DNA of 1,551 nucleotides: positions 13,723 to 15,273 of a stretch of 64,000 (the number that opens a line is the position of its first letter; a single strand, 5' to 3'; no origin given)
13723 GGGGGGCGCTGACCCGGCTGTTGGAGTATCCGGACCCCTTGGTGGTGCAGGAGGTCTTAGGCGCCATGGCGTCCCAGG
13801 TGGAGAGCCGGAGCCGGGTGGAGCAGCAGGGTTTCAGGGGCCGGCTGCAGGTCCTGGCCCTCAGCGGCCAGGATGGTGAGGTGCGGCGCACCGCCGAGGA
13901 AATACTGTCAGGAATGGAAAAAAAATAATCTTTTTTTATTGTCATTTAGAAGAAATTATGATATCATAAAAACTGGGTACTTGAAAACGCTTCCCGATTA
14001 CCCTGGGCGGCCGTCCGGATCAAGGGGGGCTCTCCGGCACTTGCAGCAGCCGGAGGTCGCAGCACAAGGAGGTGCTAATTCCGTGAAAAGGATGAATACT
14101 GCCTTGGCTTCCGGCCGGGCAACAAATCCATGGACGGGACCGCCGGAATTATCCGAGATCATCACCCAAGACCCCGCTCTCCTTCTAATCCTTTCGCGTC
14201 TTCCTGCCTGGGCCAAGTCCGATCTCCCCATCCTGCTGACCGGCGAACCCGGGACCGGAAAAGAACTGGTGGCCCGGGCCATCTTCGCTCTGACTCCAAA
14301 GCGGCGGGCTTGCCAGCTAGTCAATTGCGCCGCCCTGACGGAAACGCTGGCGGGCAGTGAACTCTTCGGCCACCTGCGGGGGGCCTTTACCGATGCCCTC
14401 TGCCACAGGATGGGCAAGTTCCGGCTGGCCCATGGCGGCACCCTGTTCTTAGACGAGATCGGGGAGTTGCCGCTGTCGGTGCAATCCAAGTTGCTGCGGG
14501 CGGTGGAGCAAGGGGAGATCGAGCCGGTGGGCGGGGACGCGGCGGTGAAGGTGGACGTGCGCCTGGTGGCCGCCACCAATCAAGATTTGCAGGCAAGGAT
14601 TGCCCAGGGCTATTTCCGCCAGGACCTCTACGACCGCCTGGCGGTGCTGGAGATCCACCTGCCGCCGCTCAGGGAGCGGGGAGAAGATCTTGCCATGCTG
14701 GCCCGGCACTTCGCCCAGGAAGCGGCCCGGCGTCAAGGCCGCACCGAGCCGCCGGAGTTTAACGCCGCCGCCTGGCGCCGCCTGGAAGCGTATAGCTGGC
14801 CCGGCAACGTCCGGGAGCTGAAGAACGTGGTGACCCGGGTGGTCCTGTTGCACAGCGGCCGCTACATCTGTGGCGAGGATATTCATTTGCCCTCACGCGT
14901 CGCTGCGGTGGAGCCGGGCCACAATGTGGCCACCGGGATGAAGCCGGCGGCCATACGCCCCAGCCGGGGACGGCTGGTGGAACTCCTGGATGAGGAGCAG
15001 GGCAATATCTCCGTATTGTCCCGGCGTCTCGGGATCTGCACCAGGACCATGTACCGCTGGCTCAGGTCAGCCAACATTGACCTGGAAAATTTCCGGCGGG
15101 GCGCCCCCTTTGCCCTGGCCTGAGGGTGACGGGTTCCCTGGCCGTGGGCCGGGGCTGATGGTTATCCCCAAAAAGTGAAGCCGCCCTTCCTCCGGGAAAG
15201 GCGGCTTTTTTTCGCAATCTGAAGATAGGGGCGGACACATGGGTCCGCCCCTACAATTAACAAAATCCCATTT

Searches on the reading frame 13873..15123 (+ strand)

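Call 38: search_protein_families(library=pfam, proteins=[window:13873-15123:+], max_evalue=0.00001)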
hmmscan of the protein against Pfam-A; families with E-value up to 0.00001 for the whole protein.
window:13873-15123:+ (416 aa): 6 families
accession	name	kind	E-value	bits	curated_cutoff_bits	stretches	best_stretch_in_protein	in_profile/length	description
PF00158.32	Sigma54_activat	-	2.1e-57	193.9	20.2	1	96-262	1-168/168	Sigma-54 interaction domain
PF25601.1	AAA_lid_14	-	1.7e-20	73.1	27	1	267-337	1-70/87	AAA+ ATPase lid domain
PF14532.12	Sigma54_activ_2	-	5.6e-19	69.2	25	1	106-266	10-138/138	Sigma-54 interaction domain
PF07728.20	AAA_5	-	3.7e-10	40.4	22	1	119-237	1-123/139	AAA domain (dynein-related subfamily)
PF01078.27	Mg_chelatase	-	9.1e-09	35.5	20.3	0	179-236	98-157/207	Magnesium chelatase, subunit ChlI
PF00004.35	AAA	-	9.1e-06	26.6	21.2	0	120-237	1-110/131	ATPase family associated with various cellular activities (AAA)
